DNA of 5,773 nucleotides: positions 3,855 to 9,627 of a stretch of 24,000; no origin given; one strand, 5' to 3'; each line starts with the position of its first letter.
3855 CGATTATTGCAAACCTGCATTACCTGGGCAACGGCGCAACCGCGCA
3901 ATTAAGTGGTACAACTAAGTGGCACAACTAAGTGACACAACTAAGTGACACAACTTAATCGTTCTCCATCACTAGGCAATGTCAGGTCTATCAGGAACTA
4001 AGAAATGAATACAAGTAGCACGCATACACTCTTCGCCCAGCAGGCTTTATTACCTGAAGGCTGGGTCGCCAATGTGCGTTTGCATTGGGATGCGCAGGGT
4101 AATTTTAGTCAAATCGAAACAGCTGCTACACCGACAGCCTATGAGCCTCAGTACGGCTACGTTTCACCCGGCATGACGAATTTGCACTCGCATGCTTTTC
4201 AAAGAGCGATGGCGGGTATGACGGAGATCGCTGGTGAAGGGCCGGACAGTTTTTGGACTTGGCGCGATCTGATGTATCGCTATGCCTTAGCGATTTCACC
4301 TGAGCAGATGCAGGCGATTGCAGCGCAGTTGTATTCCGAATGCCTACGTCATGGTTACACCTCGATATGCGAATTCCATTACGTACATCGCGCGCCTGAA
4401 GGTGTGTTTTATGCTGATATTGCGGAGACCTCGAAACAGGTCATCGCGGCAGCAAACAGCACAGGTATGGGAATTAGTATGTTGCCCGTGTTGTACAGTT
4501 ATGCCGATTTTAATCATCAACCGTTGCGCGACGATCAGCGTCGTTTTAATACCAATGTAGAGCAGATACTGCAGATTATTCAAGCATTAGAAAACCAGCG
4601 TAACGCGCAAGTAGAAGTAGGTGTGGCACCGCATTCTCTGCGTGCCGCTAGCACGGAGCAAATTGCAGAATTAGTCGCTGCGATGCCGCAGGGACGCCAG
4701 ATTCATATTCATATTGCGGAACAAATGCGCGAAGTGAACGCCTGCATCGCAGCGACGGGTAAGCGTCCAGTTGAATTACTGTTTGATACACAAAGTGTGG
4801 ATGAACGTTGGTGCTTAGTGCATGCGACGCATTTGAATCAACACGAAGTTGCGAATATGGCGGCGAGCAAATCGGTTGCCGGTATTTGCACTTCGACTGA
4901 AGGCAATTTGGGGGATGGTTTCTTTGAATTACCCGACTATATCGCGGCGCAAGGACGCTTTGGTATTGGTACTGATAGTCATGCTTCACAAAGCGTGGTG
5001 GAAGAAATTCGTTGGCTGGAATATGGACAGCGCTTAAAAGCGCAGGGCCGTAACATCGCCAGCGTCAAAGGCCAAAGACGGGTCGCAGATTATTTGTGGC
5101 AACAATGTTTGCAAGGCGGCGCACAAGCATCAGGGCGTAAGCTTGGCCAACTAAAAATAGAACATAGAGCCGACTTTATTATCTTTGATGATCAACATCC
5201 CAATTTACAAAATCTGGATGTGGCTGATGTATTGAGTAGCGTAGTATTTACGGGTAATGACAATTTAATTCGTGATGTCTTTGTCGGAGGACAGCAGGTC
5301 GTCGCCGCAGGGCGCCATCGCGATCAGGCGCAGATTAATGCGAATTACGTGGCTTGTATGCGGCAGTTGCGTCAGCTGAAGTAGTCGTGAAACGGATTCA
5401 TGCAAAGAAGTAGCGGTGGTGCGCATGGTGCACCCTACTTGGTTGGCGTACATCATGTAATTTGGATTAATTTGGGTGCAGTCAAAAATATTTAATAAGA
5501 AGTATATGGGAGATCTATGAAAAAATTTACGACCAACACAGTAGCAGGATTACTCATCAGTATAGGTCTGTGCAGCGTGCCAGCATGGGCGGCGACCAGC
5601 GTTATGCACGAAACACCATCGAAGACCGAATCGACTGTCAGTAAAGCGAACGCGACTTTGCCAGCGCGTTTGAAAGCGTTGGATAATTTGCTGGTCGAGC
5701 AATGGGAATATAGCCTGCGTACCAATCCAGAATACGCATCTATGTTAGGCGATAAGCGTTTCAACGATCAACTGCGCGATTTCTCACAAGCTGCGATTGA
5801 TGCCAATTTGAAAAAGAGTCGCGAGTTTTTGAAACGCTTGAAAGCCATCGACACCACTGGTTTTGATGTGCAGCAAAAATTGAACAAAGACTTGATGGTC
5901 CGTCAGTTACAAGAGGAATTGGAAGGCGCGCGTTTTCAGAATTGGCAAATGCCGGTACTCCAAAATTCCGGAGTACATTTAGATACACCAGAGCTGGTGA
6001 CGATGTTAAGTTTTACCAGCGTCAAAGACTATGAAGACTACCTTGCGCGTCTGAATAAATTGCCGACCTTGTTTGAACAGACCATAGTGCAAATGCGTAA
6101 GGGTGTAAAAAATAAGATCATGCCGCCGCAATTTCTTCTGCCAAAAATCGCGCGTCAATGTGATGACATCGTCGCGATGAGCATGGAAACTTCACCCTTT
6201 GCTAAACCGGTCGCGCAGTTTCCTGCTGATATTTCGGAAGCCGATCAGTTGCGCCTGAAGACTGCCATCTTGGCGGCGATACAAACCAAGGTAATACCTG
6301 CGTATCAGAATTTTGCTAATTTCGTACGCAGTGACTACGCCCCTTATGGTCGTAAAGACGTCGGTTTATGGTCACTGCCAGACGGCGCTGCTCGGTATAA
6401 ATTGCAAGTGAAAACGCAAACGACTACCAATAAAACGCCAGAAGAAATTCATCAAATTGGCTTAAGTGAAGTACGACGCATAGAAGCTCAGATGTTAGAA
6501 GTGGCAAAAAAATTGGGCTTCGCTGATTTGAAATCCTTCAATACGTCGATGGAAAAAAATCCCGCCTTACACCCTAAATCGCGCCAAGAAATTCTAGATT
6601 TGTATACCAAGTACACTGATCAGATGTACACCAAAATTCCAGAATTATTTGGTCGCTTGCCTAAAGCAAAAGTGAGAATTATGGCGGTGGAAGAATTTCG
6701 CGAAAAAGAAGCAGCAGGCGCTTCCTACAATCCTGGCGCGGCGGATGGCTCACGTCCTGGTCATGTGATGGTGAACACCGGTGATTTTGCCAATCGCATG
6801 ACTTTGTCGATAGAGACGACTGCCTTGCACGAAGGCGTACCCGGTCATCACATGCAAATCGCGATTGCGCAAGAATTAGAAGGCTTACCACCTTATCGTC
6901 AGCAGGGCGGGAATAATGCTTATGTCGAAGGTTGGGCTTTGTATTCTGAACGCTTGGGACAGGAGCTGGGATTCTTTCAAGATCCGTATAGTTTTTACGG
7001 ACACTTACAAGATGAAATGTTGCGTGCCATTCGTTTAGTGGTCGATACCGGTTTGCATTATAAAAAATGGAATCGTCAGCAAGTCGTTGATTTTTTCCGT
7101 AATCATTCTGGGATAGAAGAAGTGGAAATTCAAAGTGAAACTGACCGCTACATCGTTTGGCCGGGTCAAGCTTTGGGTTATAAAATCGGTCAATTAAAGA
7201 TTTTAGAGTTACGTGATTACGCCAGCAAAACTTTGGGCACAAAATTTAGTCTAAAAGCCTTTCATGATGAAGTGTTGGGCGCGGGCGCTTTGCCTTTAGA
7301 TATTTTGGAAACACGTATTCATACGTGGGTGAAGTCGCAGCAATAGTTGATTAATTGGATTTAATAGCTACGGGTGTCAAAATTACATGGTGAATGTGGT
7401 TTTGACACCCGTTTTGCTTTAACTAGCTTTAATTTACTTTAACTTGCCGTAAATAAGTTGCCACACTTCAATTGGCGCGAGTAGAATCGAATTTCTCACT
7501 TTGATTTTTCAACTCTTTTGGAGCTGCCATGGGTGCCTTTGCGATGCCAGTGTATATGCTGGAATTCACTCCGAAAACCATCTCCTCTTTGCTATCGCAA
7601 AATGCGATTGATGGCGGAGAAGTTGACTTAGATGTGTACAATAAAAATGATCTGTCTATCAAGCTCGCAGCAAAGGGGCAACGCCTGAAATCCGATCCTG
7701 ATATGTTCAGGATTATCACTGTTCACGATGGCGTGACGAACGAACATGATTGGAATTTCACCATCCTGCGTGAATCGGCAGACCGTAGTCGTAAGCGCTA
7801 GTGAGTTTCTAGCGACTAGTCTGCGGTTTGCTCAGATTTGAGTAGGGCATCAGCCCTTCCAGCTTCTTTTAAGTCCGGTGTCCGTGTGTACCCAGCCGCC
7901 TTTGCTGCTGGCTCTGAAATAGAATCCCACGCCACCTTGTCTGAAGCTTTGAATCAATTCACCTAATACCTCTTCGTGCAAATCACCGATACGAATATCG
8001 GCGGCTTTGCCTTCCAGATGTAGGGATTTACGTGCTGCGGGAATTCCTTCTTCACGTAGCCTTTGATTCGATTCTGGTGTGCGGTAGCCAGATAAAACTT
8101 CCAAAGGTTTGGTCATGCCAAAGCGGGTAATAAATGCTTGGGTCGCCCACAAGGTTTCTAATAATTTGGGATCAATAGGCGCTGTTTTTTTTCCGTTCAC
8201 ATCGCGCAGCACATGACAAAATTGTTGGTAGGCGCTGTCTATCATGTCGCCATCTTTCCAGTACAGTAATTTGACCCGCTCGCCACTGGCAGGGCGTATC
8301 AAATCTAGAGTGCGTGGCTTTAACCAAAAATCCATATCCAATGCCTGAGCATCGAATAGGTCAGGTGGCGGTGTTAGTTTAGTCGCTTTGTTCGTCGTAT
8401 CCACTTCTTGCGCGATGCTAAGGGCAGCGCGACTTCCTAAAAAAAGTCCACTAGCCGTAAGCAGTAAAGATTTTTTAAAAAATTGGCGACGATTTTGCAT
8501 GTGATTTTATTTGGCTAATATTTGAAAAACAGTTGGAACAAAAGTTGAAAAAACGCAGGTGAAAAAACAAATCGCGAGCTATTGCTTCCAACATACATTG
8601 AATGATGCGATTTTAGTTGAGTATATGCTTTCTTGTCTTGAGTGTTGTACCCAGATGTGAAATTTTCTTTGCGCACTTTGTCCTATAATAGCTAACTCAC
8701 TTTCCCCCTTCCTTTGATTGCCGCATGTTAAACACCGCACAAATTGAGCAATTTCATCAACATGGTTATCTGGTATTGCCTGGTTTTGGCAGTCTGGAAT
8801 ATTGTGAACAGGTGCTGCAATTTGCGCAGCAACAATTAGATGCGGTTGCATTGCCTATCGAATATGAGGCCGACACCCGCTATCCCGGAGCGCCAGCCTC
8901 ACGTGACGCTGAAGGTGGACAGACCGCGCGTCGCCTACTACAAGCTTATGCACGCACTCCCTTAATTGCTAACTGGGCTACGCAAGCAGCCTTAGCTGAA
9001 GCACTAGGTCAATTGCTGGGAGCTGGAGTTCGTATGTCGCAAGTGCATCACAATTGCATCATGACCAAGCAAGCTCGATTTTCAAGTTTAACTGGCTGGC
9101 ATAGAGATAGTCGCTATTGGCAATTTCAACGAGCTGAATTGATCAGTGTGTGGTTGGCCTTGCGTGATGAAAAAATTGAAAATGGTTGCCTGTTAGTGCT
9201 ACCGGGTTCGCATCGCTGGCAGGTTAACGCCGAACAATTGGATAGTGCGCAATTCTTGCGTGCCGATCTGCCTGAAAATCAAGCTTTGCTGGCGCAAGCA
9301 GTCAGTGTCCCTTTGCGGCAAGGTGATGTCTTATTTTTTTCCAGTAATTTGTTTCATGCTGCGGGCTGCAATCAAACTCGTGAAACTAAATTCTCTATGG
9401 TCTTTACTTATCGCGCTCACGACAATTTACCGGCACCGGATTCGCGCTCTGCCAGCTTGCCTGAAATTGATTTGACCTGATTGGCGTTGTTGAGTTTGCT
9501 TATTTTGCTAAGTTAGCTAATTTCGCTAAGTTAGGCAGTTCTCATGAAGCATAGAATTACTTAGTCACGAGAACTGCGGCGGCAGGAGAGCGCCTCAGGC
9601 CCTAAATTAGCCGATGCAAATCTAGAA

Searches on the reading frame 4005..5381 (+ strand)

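Call 6: search_protein_families(library=pfam, proteins=[window:4005-5381:+], max_evalue=0.001)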
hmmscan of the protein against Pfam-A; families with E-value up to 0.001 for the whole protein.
window:4005-5381:+ (459 aa): 3 families
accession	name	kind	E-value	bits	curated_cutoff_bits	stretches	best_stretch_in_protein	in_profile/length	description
PF01979.26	Amidohydro_1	-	2.5e-34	119.5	25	1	52-432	1-345/345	Amidohydrolase family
PF22429.2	HutF_N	-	8.2e-09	35.6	25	1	7-45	2-39/45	Formimidoylglutamate deiminase HutF, N-terminal domain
PF07969.17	Amidohydro_3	-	4.1e-06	27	29.7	1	95-433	151-472/472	Amidohydrolase family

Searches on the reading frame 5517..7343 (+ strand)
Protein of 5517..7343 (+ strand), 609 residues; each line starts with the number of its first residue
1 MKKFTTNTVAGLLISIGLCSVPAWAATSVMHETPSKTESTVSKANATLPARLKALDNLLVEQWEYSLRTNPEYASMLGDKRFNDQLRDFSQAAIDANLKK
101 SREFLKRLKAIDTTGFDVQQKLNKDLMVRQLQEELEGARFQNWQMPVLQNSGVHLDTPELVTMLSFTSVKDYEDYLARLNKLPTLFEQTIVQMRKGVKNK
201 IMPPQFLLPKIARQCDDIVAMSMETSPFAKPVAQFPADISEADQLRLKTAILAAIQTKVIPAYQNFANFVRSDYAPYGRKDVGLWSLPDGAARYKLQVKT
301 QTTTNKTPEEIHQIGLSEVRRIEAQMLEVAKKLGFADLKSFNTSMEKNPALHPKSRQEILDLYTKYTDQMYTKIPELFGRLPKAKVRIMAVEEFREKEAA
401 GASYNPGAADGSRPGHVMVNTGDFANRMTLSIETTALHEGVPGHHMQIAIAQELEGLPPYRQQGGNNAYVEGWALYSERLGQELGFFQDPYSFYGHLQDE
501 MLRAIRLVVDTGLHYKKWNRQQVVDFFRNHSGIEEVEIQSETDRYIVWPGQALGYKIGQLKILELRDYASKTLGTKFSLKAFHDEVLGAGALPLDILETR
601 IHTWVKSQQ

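Call 6: search_protein_families(library=pfam, proteins=[window:5517-7343:+], max_evalue=0.001)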
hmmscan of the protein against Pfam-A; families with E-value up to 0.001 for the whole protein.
window:5517-7343:+ (609 aa): 1 family
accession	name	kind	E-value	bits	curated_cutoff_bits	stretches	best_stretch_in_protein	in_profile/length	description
PF05960.17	DUF885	-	6.2e-179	597.4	32.4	1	71-601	1-532/532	Bacterial protein of unknown function (DUF885)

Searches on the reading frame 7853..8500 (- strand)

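Call 6: search_protein_families(library=pfam, proteins=[window:7853-8500:-], max_evalue=0.001)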
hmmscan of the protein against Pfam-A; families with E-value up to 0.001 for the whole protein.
window:7853-8500:- (216 aa): 2 families
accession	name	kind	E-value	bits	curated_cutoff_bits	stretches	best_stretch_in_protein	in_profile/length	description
PF05951.18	Peptidase_M15_2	-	9.1e-30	103.8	27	1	61-214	5-153/153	Bacterial protein of unknown function (DUF882)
PF08291.16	Peptidase_M15_3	-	3.1e-10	40.6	23.2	1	104-198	16-103/108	Peptidase M15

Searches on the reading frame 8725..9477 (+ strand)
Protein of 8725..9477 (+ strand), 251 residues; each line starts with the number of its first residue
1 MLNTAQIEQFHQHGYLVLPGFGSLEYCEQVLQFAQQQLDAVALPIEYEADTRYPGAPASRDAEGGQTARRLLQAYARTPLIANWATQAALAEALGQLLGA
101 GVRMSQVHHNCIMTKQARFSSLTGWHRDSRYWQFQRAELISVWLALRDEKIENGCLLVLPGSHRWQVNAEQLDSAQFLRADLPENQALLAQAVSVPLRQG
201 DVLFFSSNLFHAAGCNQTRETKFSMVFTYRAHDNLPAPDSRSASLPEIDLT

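Call 6: search_protein_families(library=pfam, proteins=[window:8725-9477:+], max_evalue=0.001)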
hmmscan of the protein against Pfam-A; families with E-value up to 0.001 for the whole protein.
window:8725-9477:+ (251 aa): 3 families
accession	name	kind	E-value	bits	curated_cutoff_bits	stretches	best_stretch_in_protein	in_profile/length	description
PF05721.19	PhyH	-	1.6e-35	123.7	22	1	10-221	1-210/213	Phytanoyl-CoA dioxygenase (PhyH)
PF08007.18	JmjC_2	-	7.4e-05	22.7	22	1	157-232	50-124/127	JmjC domain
PF13759.12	2OG-FeII_Oxy_5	-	0.00048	20.9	27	0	181-227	54-100/101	Putative 2OG-Fe(II) oxygenase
